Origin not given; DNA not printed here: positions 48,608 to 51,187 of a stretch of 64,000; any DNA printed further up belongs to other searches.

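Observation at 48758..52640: XDH-family three-subunit enzyme with a six-Cys insertion in the FAD subunit, as in 4-hydroxybenzoyl-CoA reductase, flanked by TRAP transporters and aryl-CoA ligases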

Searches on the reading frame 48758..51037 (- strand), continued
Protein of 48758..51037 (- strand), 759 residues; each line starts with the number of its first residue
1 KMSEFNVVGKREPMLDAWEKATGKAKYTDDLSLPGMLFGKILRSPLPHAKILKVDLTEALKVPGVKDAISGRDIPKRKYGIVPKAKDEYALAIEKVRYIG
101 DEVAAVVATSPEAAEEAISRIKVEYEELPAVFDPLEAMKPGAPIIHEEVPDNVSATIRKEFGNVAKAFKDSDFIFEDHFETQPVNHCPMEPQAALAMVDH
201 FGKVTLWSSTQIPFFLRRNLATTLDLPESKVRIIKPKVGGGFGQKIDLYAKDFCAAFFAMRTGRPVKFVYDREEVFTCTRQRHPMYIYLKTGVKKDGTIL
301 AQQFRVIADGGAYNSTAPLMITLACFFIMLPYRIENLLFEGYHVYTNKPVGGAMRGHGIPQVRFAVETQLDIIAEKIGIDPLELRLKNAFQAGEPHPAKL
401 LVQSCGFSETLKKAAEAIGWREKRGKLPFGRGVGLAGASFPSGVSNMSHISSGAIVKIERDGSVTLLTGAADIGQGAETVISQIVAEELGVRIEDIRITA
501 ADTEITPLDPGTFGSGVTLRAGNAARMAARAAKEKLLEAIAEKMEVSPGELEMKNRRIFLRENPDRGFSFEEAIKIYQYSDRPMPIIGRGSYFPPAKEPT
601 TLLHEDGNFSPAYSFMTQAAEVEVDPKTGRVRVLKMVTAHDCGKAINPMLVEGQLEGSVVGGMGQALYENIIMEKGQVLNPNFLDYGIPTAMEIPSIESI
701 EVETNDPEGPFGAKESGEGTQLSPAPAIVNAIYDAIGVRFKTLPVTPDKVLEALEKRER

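Call 29: find_encoding_contigs(protein=P0192, flank=10000, max_places=2)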
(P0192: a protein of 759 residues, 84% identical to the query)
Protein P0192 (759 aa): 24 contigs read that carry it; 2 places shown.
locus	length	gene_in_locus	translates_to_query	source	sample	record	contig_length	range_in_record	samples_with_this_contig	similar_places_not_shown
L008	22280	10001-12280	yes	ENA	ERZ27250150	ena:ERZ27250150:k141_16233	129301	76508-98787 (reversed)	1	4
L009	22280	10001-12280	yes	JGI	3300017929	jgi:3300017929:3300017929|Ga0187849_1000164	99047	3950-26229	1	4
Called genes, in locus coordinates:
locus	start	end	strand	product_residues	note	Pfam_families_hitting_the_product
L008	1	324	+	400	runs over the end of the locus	PF00108:Thiolase_N, PF02803:Thiolase_C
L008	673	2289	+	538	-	PF13517:FG-GAP_3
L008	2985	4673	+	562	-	-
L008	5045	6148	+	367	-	-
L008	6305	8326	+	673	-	PF02737:3HCDH_N, PF00725:3HCDH (weak), PF00378:ECH_1, PF16113:ECH_2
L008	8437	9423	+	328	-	PF00941:FAD_binding_5, PF03450:CO_deh_flav_C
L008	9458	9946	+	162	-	PF00111:Fer2, PF13085:Fer2_3 (weak), PF01799:Fer2_2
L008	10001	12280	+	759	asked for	PF01315:Ald_Xan_dh_C, PF02738:MoCoBD_1, PF20256:MoCoBD_2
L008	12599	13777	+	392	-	PF13433:Peripla_BP_5, PF13458:Peripla_BP_6, PF01094:ANF_receptor, PF13433:Peripla_BP_5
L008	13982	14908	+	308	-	PF02653:BPD_transp_2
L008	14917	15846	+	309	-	PF02653:BPD_transp_2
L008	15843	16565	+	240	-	PF00005:ABC_tran, PF13304:AAA_21 (faint), PF12399:BCA_ABC_TP_C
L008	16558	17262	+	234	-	PF00005:ABC_tran, PF13304:AAA_21 (faint)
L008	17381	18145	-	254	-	PF09339:HTH_IclR, PF01614:IclR_C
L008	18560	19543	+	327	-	PF03916:NrfD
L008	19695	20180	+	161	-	PF14697:Fer4_21 (faint), PF12800:Fer4_4 (faint), PF13247:Fer4_11, PF12838:Fer4_7 (weak), PF00037:Fer4 (weak), PF12797:Fer4_2 (weak), PF12837:Fer4_6 (weak), PF13237:Fer4_10 (weak), +3 more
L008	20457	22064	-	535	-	-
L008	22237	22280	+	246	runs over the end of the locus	-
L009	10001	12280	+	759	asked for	PF01315:Ald_Xan_dh_C, PF02738:MoCoBD_1, PF20256:MoCoBD_2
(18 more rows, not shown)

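Call 31: find_related_loci(query=window:48758-51037:-, collection=genome_contigs, flank=10000)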
Query window:48758-51037:- (759 aa) in genome_contigs; peptide patterns used: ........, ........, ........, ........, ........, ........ (x = any residue, [..] = any of these).
377 stretches matched a pattern; 24 encode a relative of the query (tblastn E <= 1e-3); 23 distinct loci.
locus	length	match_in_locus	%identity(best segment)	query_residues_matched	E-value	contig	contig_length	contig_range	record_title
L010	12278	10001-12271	94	1-757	0e+0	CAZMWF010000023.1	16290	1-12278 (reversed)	MAG TPA_asm: uncultured Syntrophaceae bacterium isolate SRP231805_co4_160 genome assembly, contig: k141_22584, whole gen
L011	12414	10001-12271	93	1-757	0e+0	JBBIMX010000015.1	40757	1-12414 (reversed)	MAG: Deltaproteobacteria bacterium isolate BQF270218_bin_242 NODE_195_length_40757_cov_5.977077, whole genome shotgun se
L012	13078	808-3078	88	2-758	0e+0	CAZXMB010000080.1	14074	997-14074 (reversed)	MAG TPA_asm: uncultured Syntrophaceae bacterium isolate SRP098346_co1_431 genome assembly, contig: NODE_4931_length_1407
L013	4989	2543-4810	86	2-757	0e+0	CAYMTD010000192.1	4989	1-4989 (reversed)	MAG TPA_asm: uncultured Syntrophaceae bacterium isolate binchicken_co274_204 genome assembly, contig: NODE_39561_length_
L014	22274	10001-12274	86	2-759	0e+0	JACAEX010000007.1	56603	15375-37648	MAG: Syntrophaceae bacterium isolate L.E.D.62 k119_1149505, whole genome shotgun sequence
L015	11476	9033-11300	87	1-754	0e+0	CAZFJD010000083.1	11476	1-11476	MAG TPA_asm: uncultured Syntrophaceae bacterium isolate binchicken_co325_68 genome assembly, contig: NODE_1993_length_11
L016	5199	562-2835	84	2-759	0e+0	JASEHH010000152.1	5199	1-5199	MAG: Thermodesulfobacteriota bacterium isolate Yes70-18 NODE_7459_length_5199_cov_53.441680, whole genome shotgun sequen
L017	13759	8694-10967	84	2-759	0e+0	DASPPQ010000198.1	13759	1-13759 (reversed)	MAG TPA_asm: Thermodesulfobacteriota bacterium isolate SMAG_U12177 k141_1686138, whole genome shotgun sequence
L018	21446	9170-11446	84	1-759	0e+0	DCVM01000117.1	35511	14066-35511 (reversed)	MAG TPA_asm: Syntrophaceae bacterium UBA2188 UBA2188_contig_9086, whole genome shotgun sequence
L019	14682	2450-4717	86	2-757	0e+0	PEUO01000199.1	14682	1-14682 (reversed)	MAG: Deltaproteobacteria bacterium CG03_land_8_20_14_0_80_45_14 CG03_land_8_20_14_0.80_scaffold_1864_c, whole genome sho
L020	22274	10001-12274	84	2-759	0e+0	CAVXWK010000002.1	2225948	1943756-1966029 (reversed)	MAG: uncultured delta proteobacterium isolate MFD04492.bin.2.7 genome assembly, contig: contig_9170, whole genome shotgu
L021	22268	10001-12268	86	2-757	0e+0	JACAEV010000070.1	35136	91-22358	MAG: Syntrophaceae bacterium isolate L.E.D.11_1 k119_781090, whole genome shotgun sequence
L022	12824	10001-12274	85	2-759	0e+0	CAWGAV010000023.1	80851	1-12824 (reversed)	MAG: uncultured delta proteobacterium isolate MFD04408.bin.3.102 genome assembly, contig: contig_21028, whole genome sho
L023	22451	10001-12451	84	2-759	0e+0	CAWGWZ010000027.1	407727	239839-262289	MAG: uncultured delta proteobacterium isolate MFD04408.bin.3.38 genome assembly, contig: contig_9733, whole genome shotg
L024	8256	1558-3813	82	7-758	0e+0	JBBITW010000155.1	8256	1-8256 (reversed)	MAG: Deltaproteobacteria bacterium isolate RSS170216_bin_405 NODE_8442_length_8256_cov_6.233874, whole genome shotgun se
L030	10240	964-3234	85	2-758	0e+0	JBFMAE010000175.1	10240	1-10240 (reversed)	MAG: Thermodesulfobacteriota bacterium isolate MAG130 MAG130_175, whole genome shotgun sequence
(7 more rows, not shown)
